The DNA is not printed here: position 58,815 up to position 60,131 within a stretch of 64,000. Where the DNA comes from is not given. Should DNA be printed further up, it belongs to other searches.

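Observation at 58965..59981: Unassignable 338-aa protein coupled into the glycan operon carries sialyltransferase-like short motifs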

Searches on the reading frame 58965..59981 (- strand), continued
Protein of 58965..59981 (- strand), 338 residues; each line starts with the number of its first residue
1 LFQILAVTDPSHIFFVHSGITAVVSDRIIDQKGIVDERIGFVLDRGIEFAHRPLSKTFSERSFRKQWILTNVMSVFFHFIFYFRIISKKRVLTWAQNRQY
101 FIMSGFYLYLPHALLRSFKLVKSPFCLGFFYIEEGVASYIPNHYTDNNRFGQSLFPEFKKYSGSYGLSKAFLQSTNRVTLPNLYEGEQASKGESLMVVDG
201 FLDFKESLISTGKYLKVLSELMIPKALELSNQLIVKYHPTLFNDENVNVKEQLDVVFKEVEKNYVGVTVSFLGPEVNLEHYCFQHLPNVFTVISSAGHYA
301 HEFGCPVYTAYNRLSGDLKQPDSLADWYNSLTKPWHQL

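Call 32: fold_search(model_id=the predicted structure, library=pdb)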
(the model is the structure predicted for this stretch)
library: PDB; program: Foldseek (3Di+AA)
matches with E <= 10: 1087; with E <= 0.001: 26
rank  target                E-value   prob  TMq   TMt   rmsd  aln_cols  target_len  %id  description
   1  5wcn_A                1.6e-07  1.00  0.55  0.49   7.6       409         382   11  Structure of a bacterial polysialyltransferase in complex with CDP (released 2017-08-02)
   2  7d1i_B                6.7e-05  1.00  0.41  0.42   9.3       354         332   10  Crystal structure of acinetobacter baumannii MurG (released 2021-07-14)
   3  3t7d_A                1.0e-04  1.00  0.37  0.30  14.7       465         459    9  Vall from streptomyces hygroscopicus in complex with trehalose (released 2012-08-01)
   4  4f9f_F                1.2e-04  0.99  0.37  0.30  11.5       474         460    9  Crystal Structure of VldE, the pseudo-glycosyltransferase, in complex with GDP and Trehalose (released 2012-10-17)
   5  4f97_B                1.4e-04  0.99  0.35  0.28  14.7       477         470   12  Crystal Structure of VldE, the pseudo-glycosyltransferase, in complex with GDP and validoxylamine A 7'-phosphate (released 2012-10-17)
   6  3t7d_B                1.5e-04  0.99  0.36  0.29  11.8       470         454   10  Vall from streptomyces hygroscopicus in complex with trehalose (released 2012-08-01)
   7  4f9f_E                1.5e-04  0.99  0.36  0.29  13.9       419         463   11  Crystal Structure of VldE, the pseudo-glycosyltransferase, in complex with GDP and Trehalose (released 2012-10-17)
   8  8syd_B                1.7e-04  1.00  0.47  0.44   6.8       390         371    8  X-ray crystal structure of UDP-2,3-diacetamido-2,3-dideoxy-glucuronic acid-2-epimerase from Thermus thermophilus strai (released 2023-09-13)
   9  5enz_A                1.7e-04  1.00  0.43  0.41   8.3       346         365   12  S. aureus MnaA-UDP co-structure (released 2016-04-27)
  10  8sy0_B                2.0e-04  1.00  0.47  0.45   8.1       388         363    9  X-ray crystal structure of UDP- 2,3-diacetamido-2,3-dideoxy-glucuronic acid-2-epimerase from Thermus thermophilus stra (released 2023-09-13)
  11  8dti_A                2.5e-04  0.98  0.35  0.23  10.2       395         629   10  Cryo-EM structure of Arabidopsis SPY in complex with GDP-fucose (released 2023-03-08)
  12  4f9f_C                2.8e-04  0.99  0.40  0.32  10.3       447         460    9  Crystal Structure of VldE, the pseudo-glycosyltransferase, in complex with GDP and Trehalose (released 2012-10-17)
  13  3vdm_B                2.8e-04  0.98  0.34  0.27  11.5       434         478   10  Crystal Structure of VldE, the pseudo-glycosyltransferase which catalyzes non-glycosidic C-N coupling in Validamycin A (released 2013-01-09)
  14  8iye_A                3.0e-04  0.97  0.33  0.27  15.0       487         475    9  Structure of VldE-D158N in complex with GDP (released 2024-04-10)
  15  4fkz_B                4.3e-04  0.99  0.38  0.35   8.7       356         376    9  Crystal structure of Bacillus subtilis UDP-GlcNAc 2-epimerase in complex with UDP-GlcNAc and UDP (released 2013-05-08)
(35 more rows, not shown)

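Call 38: search_protein_families(library=pfam, proteins=[P0005, P0006, P0007, P0008, P0009, P0010, P0011, P0013, P0014, P0016], max_evalue=1)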
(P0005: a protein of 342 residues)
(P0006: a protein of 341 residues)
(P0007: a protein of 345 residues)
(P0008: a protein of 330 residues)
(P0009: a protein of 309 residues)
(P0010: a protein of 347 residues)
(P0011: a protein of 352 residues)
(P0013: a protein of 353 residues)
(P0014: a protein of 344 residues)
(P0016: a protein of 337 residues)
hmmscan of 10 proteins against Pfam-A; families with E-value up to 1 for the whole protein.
P0005 (342 aa): 2 families
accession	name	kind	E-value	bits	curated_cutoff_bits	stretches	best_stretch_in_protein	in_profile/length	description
PF07388.17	A-2_8-polyST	-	6.2e-08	33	23.3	1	76-309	84-306/316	Alpha-2,8-polysialyltransferase (POLYST)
PF20873.2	PriS_C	-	0.023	15.1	27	1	121-155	15-49/50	Primase chain A, C-terminal domain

P0006 (341 aa): 2 families
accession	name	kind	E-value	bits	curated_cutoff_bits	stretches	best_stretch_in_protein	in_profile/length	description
PF07388.17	A-2_8-polyST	-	1.3e-10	41.8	23.3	1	5-306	3-304/316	Alpha-2,8-polysialyltransferase (POLYST)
PF05159.20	Capsule_synth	-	0.024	14.5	20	1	241-308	188-254/310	Capsule polysaccharide biosynthesis protein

P0007 (345 aa): 3 families
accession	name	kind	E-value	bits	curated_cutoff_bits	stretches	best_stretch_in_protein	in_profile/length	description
PF07388.17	A-2_8-polyST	-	2.8e-07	30.8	23.3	1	110-243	123-252/316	Alpha-2,8-polysialyltransferase (POLYST)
PF13716.11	CRAL_TRIO_2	-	0.094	13.5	23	1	174-251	17-92/137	Divergent CRAL/TRIO domain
PF16364.11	Antigen_C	-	0.11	13.3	29.5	1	162-201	27-66/172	Cell surface antigen C-terminus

P0008 (330 aa): 0 families

P0009 (309 aa): 4 families
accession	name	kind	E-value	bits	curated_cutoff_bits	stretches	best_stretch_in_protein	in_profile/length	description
PF11553.14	DUF3231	-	0.003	17.7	29.6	1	167-247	79-160/165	Protein of unknown function (DUF3231)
PF16248.10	DUF4905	-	0.11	12.8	29.6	0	158-184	50-76/83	Domain of unknown function (DUF4905)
PF12539.13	Csm1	-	0.15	13.1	22.6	0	42-92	22-68/84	Chromosome segregation protein Csm1/Pcs1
PF00596.27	Aldolase_II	-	0.19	12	22.2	1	110-162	62-114/183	Class II Aldolase and Adducin N-terminal domain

P0010 (347 aa): 1 family
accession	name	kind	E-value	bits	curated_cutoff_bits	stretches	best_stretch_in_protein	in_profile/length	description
PF05159.20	Capsule_synth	-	0.038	13.9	20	1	221-314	168-261/310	Capsule polysaccharide biosynthesis protein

P0011 (352 aa): 0 families

P0013 (353 aa): 2 families
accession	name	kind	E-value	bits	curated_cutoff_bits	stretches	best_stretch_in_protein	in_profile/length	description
PF07388.17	A-2_8-polyST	-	3.3e-08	33.9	23.3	1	54-291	70-286/316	Alpha-2,8-polysialyltransferase (POLYST)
PF02519.19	Auxin_inducible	-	0.085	13.6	26.3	1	177-213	45-81/95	Auxin responsive protein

P0014 (344 aa): 2 families
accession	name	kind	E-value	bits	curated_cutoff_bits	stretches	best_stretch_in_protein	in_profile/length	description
PF07388.17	A-2_8-polyST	-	1.8e-08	34.8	23.3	1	62-309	74-306/316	Alpha-2,8-polysialyltransferase (POLYST)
PF19848.4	DUF6323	-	0.11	12.7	30.6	1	239-297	46-104/127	Family of unknown function (DUF6323)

P0016 (337 aa): 0 families

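Call 44: find_related_loci(query=A3, collection=genome_contigs, flank=10000)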
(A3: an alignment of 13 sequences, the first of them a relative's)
Query A3 (342 aa) in genome_contigs; peptide patterns used: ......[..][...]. (x = any residue, [..] = any of these).
6 stretches matched a pattern; 3 encode a relative of the query (tblastn E <= 1e-3); 3 distinct loci.
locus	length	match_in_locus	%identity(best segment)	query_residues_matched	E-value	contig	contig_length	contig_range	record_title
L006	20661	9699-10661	34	1-330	1e-48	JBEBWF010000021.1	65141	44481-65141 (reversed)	MAG: Sphingobacterium sp. isolate T2.bin.28 NODE_1125_length_65141_cov_15.415020, whole genome shotgun sequence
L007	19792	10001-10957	31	1-327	1e-27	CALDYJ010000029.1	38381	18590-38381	MAG: uncultured Saprospiraceae bacterium isolate R4_Bin_METABAT__60_sub_1 genome assembly, contig: c_000004941443, whole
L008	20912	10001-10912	26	3-321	9e-18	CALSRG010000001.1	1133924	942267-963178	MAG: uncultured Flavobacteriaceae bacterium isolate O_MB241 genome assembly, contig: contig_4976_O_MB241, whole genome s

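Call 51: find_encoding_contigs(protein=P0007, flank=10000, max_places=1)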
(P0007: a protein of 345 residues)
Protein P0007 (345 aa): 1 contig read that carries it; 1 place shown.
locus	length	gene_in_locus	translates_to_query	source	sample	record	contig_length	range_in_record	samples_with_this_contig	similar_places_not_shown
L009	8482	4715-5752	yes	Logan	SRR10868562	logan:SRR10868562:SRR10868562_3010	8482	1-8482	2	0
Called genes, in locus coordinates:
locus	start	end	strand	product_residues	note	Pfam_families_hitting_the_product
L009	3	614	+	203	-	?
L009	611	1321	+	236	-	PF02348:CTP_transf_3, PF12804:NTP_transf_3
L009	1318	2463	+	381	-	PF04101:Glyco_tran_28_C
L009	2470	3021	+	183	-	PF13302:Acetyltransf_3, PF13420:Acetyltransf_4, PF13523:Acetyltransf_8 (faint), PF00583:Acetyltransf_1 (weak)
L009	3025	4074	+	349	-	PF03102:NeuB, PF08666:SAF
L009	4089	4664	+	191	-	-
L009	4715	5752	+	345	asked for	-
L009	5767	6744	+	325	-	PF00535:Glycos_transf_2, PF10111:Glyco_tranf_2_2 (weak), PF13641:Glyco_tranf_2_3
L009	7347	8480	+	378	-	?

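Call 52: find_encoding_contigs(protein=P0008, flank=10000, max_places=1)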
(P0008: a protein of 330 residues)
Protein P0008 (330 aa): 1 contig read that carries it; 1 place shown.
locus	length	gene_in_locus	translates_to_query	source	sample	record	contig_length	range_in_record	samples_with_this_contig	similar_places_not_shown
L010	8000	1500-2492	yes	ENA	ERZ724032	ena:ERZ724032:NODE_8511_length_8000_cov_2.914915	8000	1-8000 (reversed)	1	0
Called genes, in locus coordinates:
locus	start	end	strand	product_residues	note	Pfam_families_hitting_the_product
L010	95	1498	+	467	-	PF01943:Polysacc_synt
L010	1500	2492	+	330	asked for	-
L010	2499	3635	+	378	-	PF13450:NAD_binding_8, PF03275:GLF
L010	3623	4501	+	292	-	PF00535:Glycos_transf_2, PF13641:Glyco_tranf_2_3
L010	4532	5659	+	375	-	PF00534:Glycos_transf_1, PF13692:Glyco_trans_1_4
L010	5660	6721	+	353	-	PF13439:Glyco_transf_4, PF03033:Glyco_transf_28 (faint), PF13477:Glyco_trans_4_2, PF13579:Glyco_trans_4_4 (weak), PF20706:GT4-conflict, PF00534:Glycos_transf_1, PF13692:Glyco_trans_1_4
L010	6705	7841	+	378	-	PF13439:Glyco_transf_4, PF13579:Glyco_trans_4_4 (weak), PF20706:GT4-conflict, PF00534:Glycos_transf_1, PF13692:Glyco_trans_1_4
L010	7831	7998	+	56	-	?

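Call 53: find_encoding_contigs(protein=P0014, flank=10000, max_places=1)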
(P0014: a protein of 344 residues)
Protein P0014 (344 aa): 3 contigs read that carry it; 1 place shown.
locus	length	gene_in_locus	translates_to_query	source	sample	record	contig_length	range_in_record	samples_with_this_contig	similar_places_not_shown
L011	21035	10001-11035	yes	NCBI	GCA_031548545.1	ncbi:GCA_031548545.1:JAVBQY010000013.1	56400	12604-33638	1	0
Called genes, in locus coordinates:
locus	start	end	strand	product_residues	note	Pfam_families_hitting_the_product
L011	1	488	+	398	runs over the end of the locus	PF13175:AAA_15, PF13304:AAA_21, PF12476:DUF3696 (weak)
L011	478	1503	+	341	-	-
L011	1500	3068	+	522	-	PF03235:GmrSD_N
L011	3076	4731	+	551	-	PF00595:PDZ, PF13180:PDZ_2 (weak), PF17820:PDZ_6, PF03572:Peptidase_S41, PF28547:CHD_PDZ-protease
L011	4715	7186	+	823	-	PF09586:YfhO (weak)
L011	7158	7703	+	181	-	-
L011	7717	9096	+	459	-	-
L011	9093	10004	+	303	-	PF00535:Glycos_transf_2, PF10111:Glyco_tranf_2_2, PF13641:Glyco_tranf_2_3, PF13506:Glyco_transf_21 (weak), PF13632:Glyco_trans_2_3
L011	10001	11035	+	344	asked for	PF07388:A-2_8-polyST (weak)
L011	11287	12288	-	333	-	PF13310:Virulence_RhuM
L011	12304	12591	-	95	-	-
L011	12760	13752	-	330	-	PF03102:NeuB, PF08666:SAF (weak)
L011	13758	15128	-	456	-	PF00583:Acetyltransf_1, PF13302:Acetyltransf_3, PF13508:Acetyltransf_7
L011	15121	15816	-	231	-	PF02348:CTP_transf_3, PF12804:NTP_transf_3 (weak)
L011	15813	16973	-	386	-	PF00155:Aminotran_1_2, PF01041:DegT_DnrJ_EryC1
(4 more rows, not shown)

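Call 60: search_protein_families(library=pfam, proteins=[L006:1742-2752:+, L006:2755-3939:+, L006:3923-4624:+, L006:4627-5607:+, L006:5585-6235:+, L006:6236-6901:+, L006:6891-7598:+, L006:7613-8554:+, L006:8575-9600:+, L006:10715-11455:+], max_evalue=0.00001)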
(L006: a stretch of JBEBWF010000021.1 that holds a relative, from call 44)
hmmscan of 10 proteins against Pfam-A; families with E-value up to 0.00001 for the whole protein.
L006:1742-2752:+ (336 aa): 10 families
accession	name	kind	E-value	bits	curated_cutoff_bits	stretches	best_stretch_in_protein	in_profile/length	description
PF02719.21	Polysacc_synt_2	-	7e-100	334.4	20.2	1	7-281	1-291/293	Polysaccharide biosynthesis protein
PF01370.27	Epimerase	-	2.8e-26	92.8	20.9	1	7-190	1-196/240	NAD dependent epimerase/dehydratase family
PF01073.25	3Beta_HSD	-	1.7e-19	70.4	22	1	8-135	1-122/280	3-beta hydroxysteroid dehydrogenase/isomerase family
PF16363.11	GDP_Man_Dehyd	-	1.1e-16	61.6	27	1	8-131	1-131/332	GDP-mannose 4,6 dehydratase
PF04321.23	RmlD_sub_bind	-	4.1e-12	46.2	27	1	6-178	2-157/287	RmlD substrate binding domain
PF07993.18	NAD_binding_4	-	1.3e-10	41.4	20.1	1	9-133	1-140/258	Male sterility protein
PF13460.12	NAD_binding_10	-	1.5e-10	41.7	27.2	1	11-132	1-101/184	NAD(P)H-binding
PF00106.31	adh_short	-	9.6e-10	38.7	26.6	1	5-172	1-182/195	short chain dehydrogenase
PF08659.16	KR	-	3e-09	37.5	22.6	1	7-128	3-135/180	KR domain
PF05368.20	NmrA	-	1.5e-06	28.5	27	1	4-125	2-103/298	NmrA-like family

L006:2755-3939:+ (394 aa): 2 families
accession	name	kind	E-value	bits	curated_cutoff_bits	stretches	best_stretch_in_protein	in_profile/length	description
PF01041.23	DegT_DnrJ_EryC1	-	1.1e-107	360.9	19.8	1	13-389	3-359/360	DegT/DnrJ/EryC1/StrS aminotransferase family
PF00155.27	Aminotran_1_2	-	6.6e-10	39.1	19.7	1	34-167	41-193/361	Aminotransferase class I and II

L006:3923-4624:+ (233 aa): 1 family
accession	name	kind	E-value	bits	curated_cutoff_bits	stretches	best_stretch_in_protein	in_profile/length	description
PF02348.25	CTP_transf_3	-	6.3e-29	101.8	22.6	1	9-131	2-117/217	Cytidylyltransferase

L006:4627-5607:+ (326 aa): 0 families

L006:5585-6235:+ (216 aa): 2 families
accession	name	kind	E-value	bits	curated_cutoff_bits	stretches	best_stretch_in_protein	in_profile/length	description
PF00132.30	Hexapep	-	4.9e-13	48.6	27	1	123-157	1-35/36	Bacterial transferase hexapeptide (six repeats)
PF25084.1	LbH_EIF2B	-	9.6e-06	26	54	0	102-164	41-101/105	EIF2B subunit epsilon LbH domain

L006:6236-6901:+ (221 aa): 2 families
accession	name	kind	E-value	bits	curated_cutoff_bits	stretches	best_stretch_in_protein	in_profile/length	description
PF00106.31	adh_short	-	2.3e-23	83.1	26.6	1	3-189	1-194/195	short chain dehydrogenase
PF13561.12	adh_short_C2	-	5.7e-08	33.1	27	1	9-212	1-210/236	Enoyl-(Acyl carrier protein) reductase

L006:6891-7598:+ (235 aa): 2 families
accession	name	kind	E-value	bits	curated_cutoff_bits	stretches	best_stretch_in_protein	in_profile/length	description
PF12850.12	Metallophos_2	-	5.8e-19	69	27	1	5-200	1-153/154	Calcineurin-like phosphoesterase superfamily domain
PF00149.33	Metallophos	-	1.3e-11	45.7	21.5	1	6-129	2-116/191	Calcineurin-like phosphoesterase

L006:7613-8554:+ (313 aa): 2 families
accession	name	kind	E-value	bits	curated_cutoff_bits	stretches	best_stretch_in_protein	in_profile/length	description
PF02655.19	ATP-grasp_3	-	3.1e-14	53.8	23.2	1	114-267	3-159/160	ATP-grasp domain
PF15632.11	ATPgrasp_Ter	-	1.6e-11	44.5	29.1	1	176-276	3-97/131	ATP-grasp in the biosynthetic pathway with Ter operon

L006:8575-9600:+ (341 aa): 2 families
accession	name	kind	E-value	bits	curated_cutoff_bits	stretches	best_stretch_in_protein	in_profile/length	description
PF03102.20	NeuB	-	3.1e-93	312.1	22.1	1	30-266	2-238/241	NeuB family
PF08666.17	SAF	-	3.8e-10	40.6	21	1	283-331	2-54/63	SAF domain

L006:10715-11455:+ (246 aa): 0 families

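Call 64: search_solved_structures(query=P0006, max_evalue=10, show_alignments=2)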
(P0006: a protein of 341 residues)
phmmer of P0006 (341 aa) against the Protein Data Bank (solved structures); distinct sequences matched with E-value up to 10: 2.
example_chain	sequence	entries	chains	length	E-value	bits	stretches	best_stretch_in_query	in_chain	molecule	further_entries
8egs_J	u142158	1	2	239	0.026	16.9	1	101-231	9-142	Lower collar protein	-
8egr_J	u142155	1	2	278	0.031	16.7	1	99-231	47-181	gp16, tail stem protein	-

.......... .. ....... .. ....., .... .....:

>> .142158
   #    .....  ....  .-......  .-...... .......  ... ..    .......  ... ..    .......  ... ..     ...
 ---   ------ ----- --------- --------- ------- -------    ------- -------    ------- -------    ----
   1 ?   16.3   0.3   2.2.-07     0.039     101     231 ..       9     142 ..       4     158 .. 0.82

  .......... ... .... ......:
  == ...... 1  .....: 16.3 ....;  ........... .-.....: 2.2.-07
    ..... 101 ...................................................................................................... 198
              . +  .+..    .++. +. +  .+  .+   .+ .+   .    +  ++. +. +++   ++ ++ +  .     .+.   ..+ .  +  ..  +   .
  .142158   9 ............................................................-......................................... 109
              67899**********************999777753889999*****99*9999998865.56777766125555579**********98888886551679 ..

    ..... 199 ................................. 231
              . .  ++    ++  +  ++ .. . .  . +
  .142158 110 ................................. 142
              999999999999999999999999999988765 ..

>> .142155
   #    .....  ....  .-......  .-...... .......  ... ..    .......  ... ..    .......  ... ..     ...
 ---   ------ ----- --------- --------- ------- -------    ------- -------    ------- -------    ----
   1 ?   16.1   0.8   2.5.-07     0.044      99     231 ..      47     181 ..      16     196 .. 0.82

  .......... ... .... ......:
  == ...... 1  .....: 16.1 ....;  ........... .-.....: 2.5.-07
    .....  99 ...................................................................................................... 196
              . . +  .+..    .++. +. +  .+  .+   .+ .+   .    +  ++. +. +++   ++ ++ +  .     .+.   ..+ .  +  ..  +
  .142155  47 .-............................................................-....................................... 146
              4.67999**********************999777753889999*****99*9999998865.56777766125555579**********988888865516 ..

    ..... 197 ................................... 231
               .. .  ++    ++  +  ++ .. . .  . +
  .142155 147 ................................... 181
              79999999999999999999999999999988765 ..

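Call 65: find_homologous_proteins(query=A2, max_evalue=0.00001)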
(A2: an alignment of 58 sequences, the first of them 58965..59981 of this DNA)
Query A2 (58 sequences) (338 aa, profile of the alignment): 5 proteins with E <= 0.00001 among 6130 candidates.
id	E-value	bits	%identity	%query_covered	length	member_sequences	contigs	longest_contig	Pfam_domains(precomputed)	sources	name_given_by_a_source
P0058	1.2e-73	266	21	88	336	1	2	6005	-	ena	-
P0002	3.8e-67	245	74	98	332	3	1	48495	-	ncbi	-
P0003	5.1e-67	245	75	98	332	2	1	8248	-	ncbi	-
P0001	3.7e-66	242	99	100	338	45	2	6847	-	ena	-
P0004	1.3e-63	233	62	100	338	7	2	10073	-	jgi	-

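Call 66: list_cluster_members(proteins=[P0002, P0003, P0004, P0014, P0018, P0020, P0022, P0023, P0024, P0029])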
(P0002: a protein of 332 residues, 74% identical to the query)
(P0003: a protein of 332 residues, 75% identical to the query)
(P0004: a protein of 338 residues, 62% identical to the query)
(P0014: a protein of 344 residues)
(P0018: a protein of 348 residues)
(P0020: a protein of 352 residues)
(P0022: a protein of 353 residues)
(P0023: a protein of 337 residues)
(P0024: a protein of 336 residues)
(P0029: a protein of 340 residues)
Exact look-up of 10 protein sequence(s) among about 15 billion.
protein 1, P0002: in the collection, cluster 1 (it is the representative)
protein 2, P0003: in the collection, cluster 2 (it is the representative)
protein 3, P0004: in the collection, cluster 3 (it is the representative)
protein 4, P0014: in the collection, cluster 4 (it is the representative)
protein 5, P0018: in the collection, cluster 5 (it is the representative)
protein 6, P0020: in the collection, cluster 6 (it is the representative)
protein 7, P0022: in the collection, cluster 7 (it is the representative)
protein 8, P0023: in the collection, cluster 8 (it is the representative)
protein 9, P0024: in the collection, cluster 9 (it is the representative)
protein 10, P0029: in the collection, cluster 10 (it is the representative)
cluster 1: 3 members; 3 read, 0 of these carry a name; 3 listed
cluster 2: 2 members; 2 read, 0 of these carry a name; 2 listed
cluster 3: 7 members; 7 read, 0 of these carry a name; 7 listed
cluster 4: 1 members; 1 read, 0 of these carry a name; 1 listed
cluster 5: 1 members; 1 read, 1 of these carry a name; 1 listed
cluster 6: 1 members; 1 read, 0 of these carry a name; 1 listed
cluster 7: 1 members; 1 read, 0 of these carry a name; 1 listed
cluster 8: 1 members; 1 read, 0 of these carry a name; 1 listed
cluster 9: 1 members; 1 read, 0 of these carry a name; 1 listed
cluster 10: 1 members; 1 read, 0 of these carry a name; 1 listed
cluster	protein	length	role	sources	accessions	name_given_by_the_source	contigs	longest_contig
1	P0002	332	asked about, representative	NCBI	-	-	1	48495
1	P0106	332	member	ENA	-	-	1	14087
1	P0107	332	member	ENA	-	-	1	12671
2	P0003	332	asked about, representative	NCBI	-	-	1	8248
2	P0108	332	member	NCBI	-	-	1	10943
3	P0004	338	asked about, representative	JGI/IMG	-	-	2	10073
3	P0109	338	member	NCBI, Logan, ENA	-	-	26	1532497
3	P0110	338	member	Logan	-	-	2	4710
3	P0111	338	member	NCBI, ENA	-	-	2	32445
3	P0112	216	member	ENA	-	-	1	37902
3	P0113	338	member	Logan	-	-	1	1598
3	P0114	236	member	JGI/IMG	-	-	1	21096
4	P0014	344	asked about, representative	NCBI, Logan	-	-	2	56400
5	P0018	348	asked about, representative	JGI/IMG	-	hypothetical protein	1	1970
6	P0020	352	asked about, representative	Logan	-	-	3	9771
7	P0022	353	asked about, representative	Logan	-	-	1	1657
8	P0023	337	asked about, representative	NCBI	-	-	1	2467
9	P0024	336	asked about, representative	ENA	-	-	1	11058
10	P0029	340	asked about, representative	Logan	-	-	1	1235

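Call 67: find_related_loci(query=A3, collection=metagenome_contigs, flank=10000)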
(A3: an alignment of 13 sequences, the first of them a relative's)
Query A3 (342 aa) in metagenome_contigs; peptide patterns used: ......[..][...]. (x = any residue, [..] = any of these).
10 stretches matched a pattern; 3 encode a relative of the query (tblastn E <= 1e-3); 3 distinct loci.
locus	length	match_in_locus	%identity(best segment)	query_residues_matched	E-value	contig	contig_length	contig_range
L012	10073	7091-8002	26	3-321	3e-18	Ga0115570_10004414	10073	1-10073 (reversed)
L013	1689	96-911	23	1-282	2e-14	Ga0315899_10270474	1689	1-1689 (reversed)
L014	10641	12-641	26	90-321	4e-14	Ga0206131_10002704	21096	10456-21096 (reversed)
